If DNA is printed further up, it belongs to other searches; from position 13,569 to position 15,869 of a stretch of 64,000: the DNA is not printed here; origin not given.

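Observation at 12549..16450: Tightly overlapping four-gene operon: S51 peptidase - TM-anchored TraG/VirD4-like ATPase - NDT-like nucleotide-processing fold - replication-relaxation-like wHTH protein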

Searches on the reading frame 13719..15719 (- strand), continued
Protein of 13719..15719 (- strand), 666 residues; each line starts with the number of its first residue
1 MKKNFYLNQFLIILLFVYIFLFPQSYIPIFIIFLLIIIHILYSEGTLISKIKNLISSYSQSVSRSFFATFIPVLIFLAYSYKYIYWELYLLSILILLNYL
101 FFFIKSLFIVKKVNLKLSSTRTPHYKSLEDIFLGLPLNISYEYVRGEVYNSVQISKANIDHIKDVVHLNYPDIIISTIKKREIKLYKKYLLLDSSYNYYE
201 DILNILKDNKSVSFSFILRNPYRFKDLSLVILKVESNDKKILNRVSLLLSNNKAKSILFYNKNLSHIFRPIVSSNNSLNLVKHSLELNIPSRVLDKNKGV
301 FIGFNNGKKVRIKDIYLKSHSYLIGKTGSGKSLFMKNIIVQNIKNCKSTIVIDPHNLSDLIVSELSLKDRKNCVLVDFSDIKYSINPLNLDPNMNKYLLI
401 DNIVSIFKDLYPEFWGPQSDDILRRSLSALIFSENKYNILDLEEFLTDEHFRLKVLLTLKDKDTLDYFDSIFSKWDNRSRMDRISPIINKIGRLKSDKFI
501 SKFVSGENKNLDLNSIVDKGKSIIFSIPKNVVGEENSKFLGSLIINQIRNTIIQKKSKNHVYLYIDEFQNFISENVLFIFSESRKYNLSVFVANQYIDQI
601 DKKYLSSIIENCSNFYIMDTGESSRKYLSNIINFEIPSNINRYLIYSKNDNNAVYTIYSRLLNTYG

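Call 75: search_protein_families(library=pfam, proteins=[L108:2537-4030:+, L108:3984-4841:+, L108:5663-6295:+, L108:6395-7459:+, L108:2126-2521:+, L174:63-920:+, L174:940-1632:+, L174:2495-3991:+, L174:4636-5460:+, L174:6096-7559:+], max_evalue=0.001)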
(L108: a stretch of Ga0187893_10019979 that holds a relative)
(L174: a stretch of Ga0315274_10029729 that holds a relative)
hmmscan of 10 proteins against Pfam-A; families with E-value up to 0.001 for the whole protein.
L108:2537-4030:+ (497 aa): 4 families
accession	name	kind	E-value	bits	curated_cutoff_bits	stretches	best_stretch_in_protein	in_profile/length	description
PF10412.15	TrwB_AAD_bind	-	1.2e-08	34.7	20.5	1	290-382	217-314/387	Type IV secretion-system coupling protein DNA-binding domain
PF12696.13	TraG-D_C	-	5e-06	26.9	22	1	318-379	1-67/126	TraM recognition site of TraD and TraG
PF13191.12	AAA_16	-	3.2e-05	24.9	32.6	0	64-128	20-81/167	AAA ATPase domain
PF02534.20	T4SS-DNA_transf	-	9e-05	21.9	20.1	0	262-361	248-347/468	Type IV secretory system Conjugative DNA transfer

L108:3984-4841:+ (285 aa): 1 family
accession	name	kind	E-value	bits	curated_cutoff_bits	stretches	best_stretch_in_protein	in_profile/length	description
PF13814.12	Replic_Relax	-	1.7e-26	93.9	25.3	1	38-222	3-185/191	Replication-relaxation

L108:5663-6295:+ (210 aa): 4 families
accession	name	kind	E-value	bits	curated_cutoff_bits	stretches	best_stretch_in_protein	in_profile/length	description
PF09339.16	HTH_IclR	-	0.00011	22.4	22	1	152-186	16-50/52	IclR helix-turn-helix domain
PF01047.28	MarR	-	0.0002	21.6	24.6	1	146-187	9-50/59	MarR family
PF12802.13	MarR_2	-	0.0006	20.4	27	1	151-188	16-54/61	MarR family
PF13412.12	HTH_24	-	0.0009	19.2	21.9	0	143-184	6-47/48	Winged helix-turn-helix DNA-binding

L108:6395-7459:+ (354 aa): 2 families
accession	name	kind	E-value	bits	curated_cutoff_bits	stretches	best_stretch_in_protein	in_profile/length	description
PF01861.22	BpsA_C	-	2.4e-34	119.1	27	1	95-286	4-192/243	Branched-chain polyamine synthase A C-terminal domain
PF03602.21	Cons_hypoth95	-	0.0002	21.5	24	1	160-245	65-155/182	Conserved hypothetical protein 95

L108:2126-2521:+ (131 aa): 0 families

L174:63-920:+ (285 aa): 1 family
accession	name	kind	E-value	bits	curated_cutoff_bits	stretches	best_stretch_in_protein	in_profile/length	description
PF13814.12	Replic_Relax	-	6.7e-28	98.5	25.3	1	29-211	1-182/191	Replication-relaxation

L174:940-1632:+ (230 aa): 1 family
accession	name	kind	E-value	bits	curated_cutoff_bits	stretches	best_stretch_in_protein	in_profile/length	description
PF24850.1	CC_BshC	-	7.2e-05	23.1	27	1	129-196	71-140/159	Bacillithiol biosynthesis BshC, C-terminal coiled-coil domain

L174:2495-3991:+ (498 aa): 4 families
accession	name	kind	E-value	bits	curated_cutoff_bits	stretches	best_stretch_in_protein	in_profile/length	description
PF10412.15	TrwB_AAD_bind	-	1.1e-13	51.3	20.5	1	65-362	11-286/387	Type IV secretion-system coupling protein DNA-binding domain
PF02534.20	T4SS-DNA_transf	-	1.3e-07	31.3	20.1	1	70-363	45-345/468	Type IV secretory system Conjugative DNA transfer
PF12696.13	TraG-D_C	-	5.4e-07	30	22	1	323-385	2-69/126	TraM recognition site of TraD and TraG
PF01935.23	DUF87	-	3.6e-05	24.4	23.2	1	71-219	25-146/220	Helicase HerA, central domain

L174:4636-5460:+ (274 aa): 1 family
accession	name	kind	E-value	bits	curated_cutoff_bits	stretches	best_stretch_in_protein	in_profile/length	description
PF00413.30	Peptidase_M10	-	4.2e-08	33.6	24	1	205-274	91-158/159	Matrixin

L174:6096-7559:+ (487 aa): 6 families
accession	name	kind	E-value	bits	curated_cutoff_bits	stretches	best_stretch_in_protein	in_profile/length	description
PF10412.15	TrwB_AAD_bind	-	1.3e-12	47.7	20.5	1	86-227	11-146/387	Type IV secretion-system coupling protein DNA-binding domain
PF01935.23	DUF87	-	4.2e-08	34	23.2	1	90-173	23-100/220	Helicase HerA, central domain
PF13401.12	AAA_22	-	4.3e-05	24.3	27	0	89-129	4-44/130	AAA domain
PF24389.1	ORC-CDC6-like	-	0.00015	21.1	27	0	89-116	31-58/571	ORC-CDC6-like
PF12696.13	TraG-D_C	-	0.00024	21.4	22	1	340-403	2-70/126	TraM recognition site of TraD and TraG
PF25199.1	nSTAND_NTPase5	-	0.00047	20.4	34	0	86-141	37-93/145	Novel STAND NTPase 5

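Call 78: search_solved_structures(query=A2, max_evalue=1)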
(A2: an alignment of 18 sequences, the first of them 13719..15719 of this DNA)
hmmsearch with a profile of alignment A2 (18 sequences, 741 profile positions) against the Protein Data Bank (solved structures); distinct sequences matched with E-value up to 1: 39.
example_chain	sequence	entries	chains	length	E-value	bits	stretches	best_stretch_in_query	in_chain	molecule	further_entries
1e9r_A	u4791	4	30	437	4.8e-08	35.2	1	351-400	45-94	CONJUGAL TRANSFER PROTEIN TRWB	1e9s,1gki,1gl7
1gl6_A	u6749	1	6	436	4.8e-08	35.1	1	351-400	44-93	ATPASE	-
8xau_A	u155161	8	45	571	1.1e-06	30.6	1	626-683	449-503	ATP-binding protein | HerA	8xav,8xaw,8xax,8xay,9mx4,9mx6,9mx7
8wiv_A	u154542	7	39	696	1.5e-05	27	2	358-400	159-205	Helicase HerA central domain-containing protein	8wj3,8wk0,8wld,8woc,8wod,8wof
8ziq_M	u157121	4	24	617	2.1e-05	26.5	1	623-679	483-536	HerA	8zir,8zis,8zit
9x1l_A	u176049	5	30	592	8.2e-05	24.5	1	344-400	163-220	DNA helicase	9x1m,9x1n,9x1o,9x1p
4d2i_A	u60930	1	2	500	0.00026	22.8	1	334-409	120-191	HERA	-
6sz9_A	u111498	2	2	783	0.00047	22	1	337-427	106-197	IcmO (DotL)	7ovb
2kjq_A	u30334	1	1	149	0.0026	19.5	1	337-394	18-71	DnaA-related protein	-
7es4_A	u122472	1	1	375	0.011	17.5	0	611-657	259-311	DNA phosphorothioation-dependent restriction protein DptH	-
9qks_G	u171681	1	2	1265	0.013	17.2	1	219-381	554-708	ESX secretion system protein YukB,Green fluorescent protein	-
5ftb_A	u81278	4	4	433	0.049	15.3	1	357-390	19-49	TPR DOMAIN PROTEIN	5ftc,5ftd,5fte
5fhd_A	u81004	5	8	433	0.049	15.3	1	357-390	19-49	Uncharacterized protein | ATP-dependent DNA helicase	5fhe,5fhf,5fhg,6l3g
5ftf_A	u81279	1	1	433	0.049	15.3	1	357-390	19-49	TPR DOMAIN PROTEIN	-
6o1w_A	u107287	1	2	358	0.12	14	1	303-394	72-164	DNA translocase coupling protein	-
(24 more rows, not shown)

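Call 84: search_protein_families(library=pfam, proteins=[L082:4817-6205:+, L082:6207-7109:+, L082:7181-8188:+, L082:8203-9522:+, L082:9535-11151:+, L082:11155-12312:+, L082:51-2699:+, L078:16096-17988:+, L066:10877-11998:+, L069:2280-3983:+], max_evalue=0.001)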
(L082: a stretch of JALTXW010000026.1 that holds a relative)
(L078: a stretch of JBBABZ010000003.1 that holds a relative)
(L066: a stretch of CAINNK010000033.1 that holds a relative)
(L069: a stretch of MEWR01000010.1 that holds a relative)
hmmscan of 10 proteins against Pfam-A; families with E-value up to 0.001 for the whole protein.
L082:4817-6205:+ (462 aa): 4 families
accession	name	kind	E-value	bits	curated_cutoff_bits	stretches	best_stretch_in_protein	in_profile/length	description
PF22599.2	SecDF_P1_head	-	6.7e-32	110.2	27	1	179-277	17-114/114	SecDF, P1 head subdomain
PF02355.23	SecD_SecF_C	-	4.7e-12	46.1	20.5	1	283-448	17-186/189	Protein export membrane protein SecD/SecF, C-terminal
PF21760.3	SecD_1st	-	9.8e-12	44.6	27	1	80-138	4-59/60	Protein translocase subunit SecDF, P1 domain, N-terminal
PF03176.21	MMPL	-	2.5e-08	33.7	20.5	1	326-452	180-305/333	MMPL family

L082:6207-7109:+ (300 aa): 2 families
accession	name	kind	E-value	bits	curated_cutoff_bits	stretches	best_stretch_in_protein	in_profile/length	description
PF02355.23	SecD_SecF_C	-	3.3e-53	180.4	20.5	1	99-293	5-186/189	Protein export membrane protein SecD/SecF, C-terminal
PF07549.19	Sec_GG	-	1.6e-07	31.1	20.3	1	27-48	3-24/28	SecD/SecF GG Motif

L082:7181-8188:+ (335 aa): 2 families
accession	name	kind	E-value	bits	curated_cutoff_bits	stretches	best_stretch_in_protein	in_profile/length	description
PF04545.22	Sigma70_r4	-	8.1e-15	54.5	24.1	1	12-64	1-49/50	Sigma-70, region 4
PF05066.19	HARE-HTH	-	2.4e-11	44.3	25.9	1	211-270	5-70/71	HB1, ASXL, restriction endonuclease HTH domain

L082:8203-9522:+ (439 aa): 0 families

L082:9535-11151:+ (538 aa): 7 families
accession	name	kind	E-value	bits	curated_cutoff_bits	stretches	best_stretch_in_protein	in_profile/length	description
PF23477.1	zf_Tbcl_2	-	7.1e-12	45.3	27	1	445-475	3-33/37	Probable treble clef zinc finger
PF10412.15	TrwB_AAD_bind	-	1.5e-10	41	20.5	1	22-326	9-295/387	Type IV secretion-system coupling protein DNA-binding domain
PF02534.20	T4SS-DNA_transf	-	4e-08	33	20.1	1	20-325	44-352/468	Type IV secretory system Conjugative DNA transfer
PF01935.23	DUF87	-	2.4e-06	28.3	23.2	1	20-247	14-209/220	Helicase HerA, central domain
PF12696.13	TraG-D_C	-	1.3e-05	25.6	22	1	279-353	3-72/126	TraM recognition site of TraD and TraG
PF13401.12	AAA_22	-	2.5e-05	25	27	0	27-63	4-40/130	AAA domain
PF25199.1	nSTAND_NTPase5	-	0.00077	19.7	34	0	23-83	36-98/145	Novel STAND NTPase 5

L082:11155-12312:+ (385 aa): 1 family
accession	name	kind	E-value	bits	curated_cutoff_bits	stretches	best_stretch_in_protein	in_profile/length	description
PF00162.24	PGK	-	1.3e-118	396.8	27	1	10-369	6-376/379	Phosphoglycerate kinase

L082:51-2699:+ (882 aa): 6 families
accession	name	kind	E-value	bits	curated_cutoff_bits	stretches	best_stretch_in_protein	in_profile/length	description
PF07517.20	SecA_DEAD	-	5.4e-121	403.7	24.6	1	4-388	25-289/290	SecA DEAD-like domain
PF21090.3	P-loop_SecA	-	8.5e-83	277.4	27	2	404-506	1-103/205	SecA P-loop domain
PF07516.18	SecA_SW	-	2.7e-55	188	26.7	1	584-802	1-199/200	SecA Wing and Scaffold domain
PF01043.26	SecA_PP_bind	-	3.2e-42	144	23.5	1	237-345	2-110/110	SecA preprotein cross-linking domain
PF02810.21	SEC-C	-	3.3e-07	30.5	20.4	1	846-861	1-16/19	SEC-C motif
PF00271.37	Helicase_C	-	0.00031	21.4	23.5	0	421-545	2-109/110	Helicase conserved C-terminal domain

L078:16096-17988:+ (630 aa): 2 families
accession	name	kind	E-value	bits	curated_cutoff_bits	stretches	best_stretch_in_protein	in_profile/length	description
PF01411.24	tRNA-synt_2c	-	6.7e-108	362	30.3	1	5-477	1-434/552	tRNA synthetases class II (A)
PF07973.19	tRNA_SAD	-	7.9e-19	67.8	24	1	583-625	1-43/44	Threonyl and Alanyl tRNA synthetase second additional domain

L066:10877-11998:+ (373 aa): 4 families
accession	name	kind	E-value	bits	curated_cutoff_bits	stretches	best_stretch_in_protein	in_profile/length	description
PF03054.22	tRNA_Me_trans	-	1e-75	254.3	20.6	1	11-210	1-201/202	tRNA methyl transferase HUP domain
PF20259.3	tRNA_Me_trans_M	-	1.4e-19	69.8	27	1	216-277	2-65/66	tRNA methyl transferase PRC-barrel domain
PF20258.4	tRNA_Me_trans_C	-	8e-16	58.6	20.6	1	289-372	3-77/77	Aminomethyltransferase beta-barrel domain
PF02540.23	NAD_synthase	-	0.00023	20.8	21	1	3-139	11-132/242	NAD synthase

L069:2280-3983:+ (567 aa): 0 families

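Call 94: find_encoding_contigs(protein=P0014, flank=8000, max_places=1)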
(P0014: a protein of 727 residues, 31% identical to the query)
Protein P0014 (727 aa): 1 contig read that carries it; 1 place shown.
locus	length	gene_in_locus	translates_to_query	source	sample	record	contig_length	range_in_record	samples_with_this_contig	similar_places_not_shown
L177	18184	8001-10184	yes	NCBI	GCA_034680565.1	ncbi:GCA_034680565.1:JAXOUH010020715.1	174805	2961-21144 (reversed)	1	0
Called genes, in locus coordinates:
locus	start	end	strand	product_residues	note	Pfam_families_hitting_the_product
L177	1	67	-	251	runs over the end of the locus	PF07963:N_methyl (weak)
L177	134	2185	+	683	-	PF07719:TPR_2 (faint), PF13181:TPR_8 (faint), PF13431:TPR_17 (faint), PF23914:TPR_CcmH_CycH (weak), PF00515:TPR_1 (faint), PF14559:TPR_19 (faint), PF13414:TPR_11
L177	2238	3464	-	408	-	PF01018:GTP1_OBG, PF01926:MMR_HSR1, PF02421:FeoB_N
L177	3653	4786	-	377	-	PF01476:LysM, PF01551:Peptidase_M23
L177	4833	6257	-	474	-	PF07497:Rho_RNA_bind, PF00006:ATP-synt_ab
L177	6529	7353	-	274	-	PF04203:Sortase (weak)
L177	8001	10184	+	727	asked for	PF26449:DUF8128 (faint), PF02534:T4SS-DNA_transf (faint), PF01935:DUF87 (weak), PF10412:TrwB_AAD_bind, PF12696:TraG-D_C (weak)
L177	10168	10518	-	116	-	-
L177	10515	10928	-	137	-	-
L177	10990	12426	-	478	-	PF18073:Zn_ribbon_LapB, PF03796:DnaB_C (weak), PF06745:ATPase, PF13481:AAA_25, PF13541:ChlI (weak)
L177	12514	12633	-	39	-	-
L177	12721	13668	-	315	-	-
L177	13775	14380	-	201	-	-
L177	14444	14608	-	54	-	-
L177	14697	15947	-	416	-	PF00575:S1, PF18614:RNase_II_C_S1 (faint), PF23459:S1_RRP5 (faint), PF24685:OB_RRP5_4th (faint), PF00575:S1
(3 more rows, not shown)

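Call 97: search_dna_similar(query=window:13719-15719:-, collection=plasmids, mode=protein, max_evalue=0.001, max_rows=15)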
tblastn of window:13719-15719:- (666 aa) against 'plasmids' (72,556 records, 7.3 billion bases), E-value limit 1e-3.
Records with a match: 167; places in all: 170; records where one place covers at least 80% of the query: 0.
Best place of each record, by identity: <60% 167.
By first word of the organism name: Bacillus 94; Pseudomonas 12; Haladaptatus 7; Natrinema 7; Sulfolobus 4; Halomontanus 4; Streptomyces 2; Embleya 2; Priestia 2; Halobaculum 2; and 28 more.
By predicted mobility (MOB-suite, as given by PLSDB): non-mobilizable 116; mobilizable 47; conjugative 4.
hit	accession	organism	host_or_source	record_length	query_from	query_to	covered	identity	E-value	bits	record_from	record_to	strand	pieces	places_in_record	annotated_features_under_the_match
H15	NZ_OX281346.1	Thermococcus nautili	-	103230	259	631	56%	24.6%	7e-17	93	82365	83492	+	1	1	ATP-binding protein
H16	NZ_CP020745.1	Bacillus mycoides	whole organism,soil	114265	263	633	56%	24.6%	5e-18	97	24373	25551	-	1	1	hypothetical protein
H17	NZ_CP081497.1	Streptomyces sp. BHT-5-2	whole organism,plant soil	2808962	317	662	52%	26.2%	1e-28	130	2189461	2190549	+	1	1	none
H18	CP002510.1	Bacillus thuringiensis serovar finitimus YBT-020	-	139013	263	633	56%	24.0%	2e-11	76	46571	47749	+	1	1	hypothetical protein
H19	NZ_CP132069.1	Bacillus mycoides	whole organism,soil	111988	263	633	56%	23.8%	7e-15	87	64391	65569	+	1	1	hypothetical protein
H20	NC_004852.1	Sulfolobus islandicus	-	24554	271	618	52%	25.3%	8e-7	61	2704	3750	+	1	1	ATP-binding protein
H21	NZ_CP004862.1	Bacillus thuringiensis serovar kurstaki str. YBT-1520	soil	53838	272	633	54%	24.3%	3e-15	88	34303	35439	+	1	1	nucleoporin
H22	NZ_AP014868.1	Bacillus thuringiensis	-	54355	272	633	54%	24.3%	3e-15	88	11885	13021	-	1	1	nucleoporin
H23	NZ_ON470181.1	Bacillus thuringiensis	-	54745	272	633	54%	24.3%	3e-15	88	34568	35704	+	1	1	nucleoporin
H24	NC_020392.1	Bacillus thuringiensis serovar thuringiensis str. IS5056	-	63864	272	633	54%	24.3%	3e-15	88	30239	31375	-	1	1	nucleoporin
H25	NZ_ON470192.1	Bacillus thuringiensis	-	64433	272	633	54%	24.3%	3e-15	88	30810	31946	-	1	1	nucleoporin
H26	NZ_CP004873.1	Bacillus thuringiensis serovar kurstaki str. HD-1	soil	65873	272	633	54%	24.3%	3e-15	88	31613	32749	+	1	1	nucleoporin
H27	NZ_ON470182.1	Bacillus thuringiensis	-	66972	272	633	54%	24.3%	3e-15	88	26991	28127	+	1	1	nucleoporin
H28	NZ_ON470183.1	Bacillus thuringiensis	-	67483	272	633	54%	24.3%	3e-15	88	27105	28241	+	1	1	nucleoporin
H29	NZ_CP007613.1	Bacillus thuringiensis serovar kurstaki str. YBT-1520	-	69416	272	633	54%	24.3%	3e-15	88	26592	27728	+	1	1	nucleoporin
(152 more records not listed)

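Call 99: get_annotated_region(hit=H21, flank=5000)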
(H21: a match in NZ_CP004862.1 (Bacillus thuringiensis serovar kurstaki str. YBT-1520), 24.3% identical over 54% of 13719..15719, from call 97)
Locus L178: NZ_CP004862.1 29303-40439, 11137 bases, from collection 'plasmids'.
description: Bacillus thuringiensis serovar kurstaki str. YBT-1520 plasmid pBMB53, complete sequence
organism: Bacillus thuringiensis serovar kurstaki str. YBT-1520 (NCBI taxid 570416)
taxonomy: Bacteria; Bacillota; Bacilli; Bacillales; Bacillaceae; Bacillus; Bacillus thuringiensis; Bacillus thuringiensis serovar kurstaki str. YBT-1520
host: -; source: soil; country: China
typing (MOB-suite, as given by PLSDB): mobilizable; replicon rep_cluster_1721; relaxase MOBC
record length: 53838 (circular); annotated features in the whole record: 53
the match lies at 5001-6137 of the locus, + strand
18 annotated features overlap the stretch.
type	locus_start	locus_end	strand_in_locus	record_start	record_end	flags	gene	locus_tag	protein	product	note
CDS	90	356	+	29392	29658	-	-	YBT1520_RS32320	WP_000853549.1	hypothetical protein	-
CDS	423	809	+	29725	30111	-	-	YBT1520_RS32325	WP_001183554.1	DUF4320 family protein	-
CDS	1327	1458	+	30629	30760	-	-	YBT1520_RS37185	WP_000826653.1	hypothetical protein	-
CDS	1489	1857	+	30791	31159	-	-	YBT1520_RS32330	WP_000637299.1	hypothetical protein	-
CDS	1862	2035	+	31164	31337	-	-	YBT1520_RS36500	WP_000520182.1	hypothetical protein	-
CDS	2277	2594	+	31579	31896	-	-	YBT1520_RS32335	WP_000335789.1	hypothetical protein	-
CDS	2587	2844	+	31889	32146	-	-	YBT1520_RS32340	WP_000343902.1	hypothetical protein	-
CDS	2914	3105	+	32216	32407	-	-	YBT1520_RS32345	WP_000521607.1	hypothetical protein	-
CDS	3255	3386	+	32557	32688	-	-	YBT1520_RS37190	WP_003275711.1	hypothetical protein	-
CDS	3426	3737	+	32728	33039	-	-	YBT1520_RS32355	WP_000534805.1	hypothetical protein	-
CDS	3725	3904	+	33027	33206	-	fbpA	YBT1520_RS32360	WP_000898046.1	Fur-regulated basic protein FbpA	-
CDS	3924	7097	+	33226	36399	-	-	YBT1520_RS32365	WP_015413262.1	nucleoporin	-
CDS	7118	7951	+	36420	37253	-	-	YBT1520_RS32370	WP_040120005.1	replication-relaxation family protein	-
CDS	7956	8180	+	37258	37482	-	-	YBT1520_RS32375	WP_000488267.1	hypothetical protein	-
CDS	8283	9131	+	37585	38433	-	-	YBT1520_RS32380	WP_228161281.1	conjugal transfer protein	-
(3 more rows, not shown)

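Call 100: get_annotated_region(hit=H17, flank=5000)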
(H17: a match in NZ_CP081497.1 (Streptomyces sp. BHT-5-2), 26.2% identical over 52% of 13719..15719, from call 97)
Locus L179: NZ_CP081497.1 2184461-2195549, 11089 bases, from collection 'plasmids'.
description: Streptomyces sp. BHT-5-2 plasmid p1, complete sequence
organism: Streptomyces sp. BHT-5-2 (NCBI taxid 2866715)
taxonomy: Bacteria; Actinomycetota; Actinomycetes; Kitasatosporales; Streptomycetaceae; Streptomyces; Streptomyces sp. BHT-5-2
host: -; source: whole organism,plant soil; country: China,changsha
typing (MOB-suite, as given by PLSDB): non-mobilizable
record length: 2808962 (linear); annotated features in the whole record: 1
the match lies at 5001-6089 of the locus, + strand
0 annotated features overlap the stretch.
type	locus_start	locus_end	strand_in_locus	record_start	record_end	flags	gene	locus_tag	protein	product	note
